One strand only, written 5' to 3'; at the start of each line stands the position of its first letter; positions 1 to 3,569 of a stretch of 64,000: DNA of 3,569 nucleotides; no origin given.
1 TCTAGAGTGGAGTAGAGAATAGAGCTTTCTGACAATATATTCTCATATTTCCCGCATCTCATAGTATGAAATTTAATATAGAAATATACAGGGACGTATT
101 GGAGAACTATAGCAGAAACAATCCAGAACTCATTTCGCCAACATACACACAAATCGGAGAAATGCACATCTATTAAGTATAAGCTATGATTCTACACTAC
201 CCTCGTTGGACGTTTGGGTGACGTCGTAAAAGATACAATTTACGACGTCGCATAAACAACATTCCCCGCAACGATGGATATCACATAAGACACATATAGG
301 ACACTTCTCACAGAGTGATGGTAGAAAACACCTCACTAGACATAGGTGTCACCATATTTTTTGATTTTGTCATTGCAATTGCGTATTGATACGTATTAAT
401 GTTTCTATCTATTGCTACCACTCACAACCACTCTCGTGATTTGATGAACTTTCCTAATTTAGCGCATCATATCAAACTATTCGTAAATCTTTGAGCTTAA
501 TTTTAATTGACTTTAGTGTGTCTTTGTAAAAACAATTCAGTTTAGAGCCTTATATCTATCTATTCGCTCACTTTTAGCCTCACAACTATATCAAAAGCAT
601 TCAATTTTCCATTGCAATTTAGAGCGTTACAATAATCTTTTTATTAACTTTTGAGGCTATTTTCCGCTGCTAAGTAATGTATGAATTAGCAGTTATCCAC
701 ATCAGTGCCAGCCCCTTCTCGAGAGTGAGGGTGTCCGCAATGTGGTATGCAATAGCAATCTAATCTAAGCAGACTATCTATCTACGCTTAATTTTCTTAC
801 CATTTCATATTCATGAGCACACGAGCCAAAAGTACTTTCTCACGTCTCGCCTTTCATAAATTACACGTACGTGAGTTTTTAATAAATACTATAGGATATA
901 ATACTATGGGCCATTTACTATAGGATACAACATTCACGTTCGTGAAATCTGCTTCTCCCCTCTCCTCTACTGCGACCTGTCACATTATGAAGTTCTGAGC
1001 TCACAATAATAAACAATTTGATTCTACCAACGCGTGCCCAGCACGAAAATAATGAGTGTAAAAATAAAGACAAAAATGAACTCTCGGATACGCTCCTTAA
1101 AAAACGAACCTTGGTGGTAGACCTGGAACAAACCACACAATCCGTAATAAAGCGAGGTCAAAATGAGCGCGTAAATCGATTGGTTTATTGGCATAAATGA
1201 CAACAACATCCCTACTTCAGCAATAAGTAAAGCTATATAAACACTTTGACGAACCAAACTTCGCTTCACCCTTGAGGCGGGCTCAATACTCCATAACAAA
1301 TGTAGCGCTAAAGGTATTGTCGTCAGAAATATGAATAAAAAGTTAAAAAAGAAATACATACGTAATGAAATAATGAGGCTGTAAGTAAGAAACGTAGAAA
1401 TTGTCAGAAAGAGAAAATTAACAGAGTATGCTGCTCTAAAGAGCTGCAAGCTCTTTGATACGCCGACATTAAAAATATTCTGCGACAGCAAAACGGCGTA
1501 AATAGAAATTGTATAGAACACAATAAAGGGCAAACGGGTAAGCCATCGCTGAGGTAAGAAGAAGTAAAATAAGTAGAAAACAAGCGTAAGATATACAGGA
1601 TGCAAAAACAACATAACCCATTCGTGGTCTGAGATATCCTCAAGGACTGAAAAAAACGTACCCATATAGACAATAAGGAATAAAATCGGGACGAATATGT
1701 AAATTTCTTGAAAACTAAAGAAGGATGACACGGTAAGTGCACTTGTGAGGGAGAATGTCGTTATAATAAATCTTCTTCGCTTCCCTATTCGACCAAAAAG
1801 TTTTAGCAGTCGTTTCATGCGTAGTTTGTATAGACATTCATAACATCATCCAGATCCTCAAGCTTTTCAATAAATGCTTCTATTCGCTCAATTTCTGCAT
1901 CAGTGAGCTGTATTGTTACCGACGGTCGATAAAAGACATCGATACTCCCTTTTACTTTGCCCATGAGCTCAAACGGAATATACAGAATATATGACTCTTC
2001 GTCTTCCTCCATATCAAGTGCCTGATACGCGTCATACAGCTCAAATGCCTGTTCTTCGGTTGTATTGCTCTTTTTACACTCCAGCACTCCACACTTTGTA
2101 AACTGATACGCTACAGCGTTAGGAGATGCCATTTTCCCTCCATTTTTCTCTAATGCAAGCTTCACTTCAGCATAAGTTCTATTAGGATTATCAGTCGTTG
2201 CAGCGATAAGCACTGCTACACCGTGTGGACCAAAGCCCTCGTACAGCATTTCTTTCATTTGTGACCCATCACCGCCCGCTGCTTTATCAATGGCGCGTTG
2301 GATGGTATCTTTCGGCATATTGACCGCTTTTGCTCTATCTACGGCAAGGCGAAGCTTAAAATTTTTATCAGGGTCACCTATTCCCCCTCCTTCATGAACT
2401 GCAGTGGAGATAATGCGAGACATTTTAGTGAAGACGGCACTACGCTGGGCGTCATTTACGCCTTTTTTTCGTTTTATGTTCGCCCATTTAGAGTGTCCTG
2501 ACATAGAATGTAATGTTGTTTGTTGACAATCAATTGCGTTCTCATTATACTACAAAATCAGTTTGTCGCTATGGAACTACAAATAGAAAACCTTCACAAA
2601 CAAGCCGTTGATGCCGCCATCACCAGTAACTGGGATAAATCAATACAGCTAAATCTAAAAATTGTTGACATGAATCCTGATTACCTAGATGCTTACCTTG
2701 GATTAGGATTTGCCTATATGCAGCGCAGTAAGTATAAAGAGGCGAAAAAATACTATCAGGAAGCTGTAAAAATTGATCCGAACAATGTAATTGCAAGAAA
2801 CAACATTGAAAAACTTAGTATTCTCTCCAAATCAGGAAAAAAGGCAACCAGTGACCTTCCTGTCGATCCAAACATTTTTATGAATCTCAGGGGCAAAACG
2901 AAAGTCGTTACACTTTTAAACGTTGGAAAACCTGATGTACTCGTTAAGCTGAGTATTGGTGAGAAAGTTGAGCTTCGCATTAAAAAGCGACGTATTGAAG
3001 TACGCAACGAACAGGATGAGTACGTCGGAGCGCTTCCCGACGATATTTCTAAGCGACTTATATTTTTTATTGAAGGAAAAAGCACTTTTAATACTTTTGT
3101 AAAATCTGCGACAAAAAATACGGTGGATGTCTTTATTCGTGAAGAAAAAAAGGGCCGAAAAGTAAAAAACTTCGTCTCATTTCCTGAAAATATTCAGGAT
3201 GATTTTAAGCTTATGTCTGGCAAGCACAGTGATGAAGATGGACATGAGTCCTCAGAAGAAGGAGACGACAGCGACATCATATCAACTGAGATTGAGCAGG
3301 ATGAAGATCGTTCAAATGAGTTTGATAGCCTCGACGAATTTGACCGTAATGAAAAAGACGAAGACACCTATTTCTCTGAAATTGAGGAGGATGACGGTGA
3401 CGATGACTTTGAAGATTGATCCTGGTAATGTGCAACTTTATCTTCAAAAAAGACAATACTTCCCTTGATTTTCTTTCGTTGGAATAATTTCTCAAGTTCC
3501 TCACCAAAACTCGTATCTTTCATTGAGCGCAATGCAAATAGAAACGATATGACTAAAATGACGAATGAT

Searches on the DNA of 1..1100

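Call 63: search_with_rna_model(model_id=R2, source=window, start=1, end=1100, filters=off, max_evalue=1, show_alignments=2)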
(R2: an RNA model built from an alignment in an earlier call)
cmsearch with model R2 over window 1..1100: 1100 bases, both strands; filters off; matches with E-value up to 1: 2.
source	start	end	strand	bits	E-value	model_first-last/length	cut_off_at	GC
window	210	261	+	20.7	0.00019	1-59/59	no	0.4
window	209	259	-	7.7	0.54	1-59/59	no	0.41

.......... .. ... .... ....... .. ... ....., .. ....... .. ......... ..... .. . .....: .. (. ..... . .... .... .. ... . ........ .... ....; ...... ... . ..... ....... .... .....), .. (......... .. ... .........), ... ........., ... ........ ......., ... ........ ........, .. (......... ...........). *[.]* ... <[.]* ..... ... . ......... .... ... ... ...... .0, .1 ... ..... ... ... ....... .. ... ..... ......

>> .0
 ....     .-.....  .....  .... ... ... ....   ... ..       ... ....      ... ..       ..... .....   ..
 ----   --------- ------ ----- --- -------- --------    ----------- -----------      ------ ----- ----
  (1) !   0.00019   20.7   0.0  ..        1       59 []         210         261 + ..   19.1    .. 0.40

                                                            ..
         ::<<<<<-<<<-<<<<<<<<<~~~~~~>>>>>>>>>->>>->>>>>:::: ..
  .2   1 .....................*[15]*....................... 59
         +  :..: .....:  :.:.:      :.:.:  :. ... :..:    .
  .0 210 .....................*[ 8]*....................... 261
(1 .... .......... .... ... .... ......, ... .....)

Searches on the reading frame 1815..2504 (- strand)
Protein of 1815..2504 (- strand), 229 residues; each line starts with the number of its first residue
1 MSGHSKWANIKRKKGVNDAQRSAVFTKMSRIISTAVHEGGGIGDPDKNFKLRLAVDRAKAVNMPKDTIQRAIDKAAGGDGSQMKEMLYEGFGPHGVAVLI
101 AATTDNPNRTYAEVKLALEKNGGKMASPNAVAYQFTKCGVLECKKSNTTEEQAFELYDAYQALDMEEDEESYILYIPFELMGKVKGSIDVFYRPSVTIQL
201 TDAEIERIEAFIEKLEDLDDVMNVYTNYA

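Call 87: search_protein_families(library=pfam, proteins=[window:1815-2504:-], max_evalue=0.0001)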
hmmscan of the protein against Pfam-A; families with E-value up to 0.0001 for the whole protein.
window:1815-2504:- (229 aa): 2 families
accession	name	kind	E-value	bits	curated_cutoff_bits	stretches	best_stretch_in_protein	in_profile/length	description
PF01709.26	Transcrip_reg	-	4.2e-36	124.5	27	1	83-228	1-160/160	TACO1/YebC second and third domain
PF20772.2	TACO1_YebC_N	-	3.2e-29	101.6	36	1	5-77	1-72/73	TACO1/YebC protein N-terminal domain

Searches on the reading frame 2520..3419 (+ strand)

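Call 87: search_protein_families(library=pfam, proteins=[window:2520-3419:+], max_evalue=0.0001)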
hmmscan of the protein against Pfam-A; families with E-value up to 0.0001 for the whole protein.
window:2520-3419:+ (299 aa): 7 families
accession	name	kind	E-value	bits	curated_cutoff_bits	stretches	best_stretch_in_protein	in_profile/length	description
PF00515.34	TPR_1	-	1.9e-10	40.6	27.8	1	57-89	2-34/34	Tetratricopeptide repeat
PF07719.23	TPR_2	-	6.7e-09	35.6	27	1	57-89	2-34/34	Tetratricopeptide repeat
PF13414.12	TPR_11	-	1.1e-07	31.8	26.8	1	65-96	3-34/42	TPR repeat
PF13181.12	TPR_8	-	2.3e-07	30.9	25.7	1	57-89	2-34/34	Tetratricopeptide repeat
PF13424.12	TPR_12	-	6.5e-07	29.9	30.1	0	53-86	42-75/77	Tetratricopeptide repeat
PF13431.12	TPR_17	-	7e-07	29.5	24.4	0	46-76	3-33/34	Tetratricopeptide repeat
PF14559.12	TPR_19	-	1.5e-05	25.6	25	1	48-89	17-58/68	Tetratricopeptide repeat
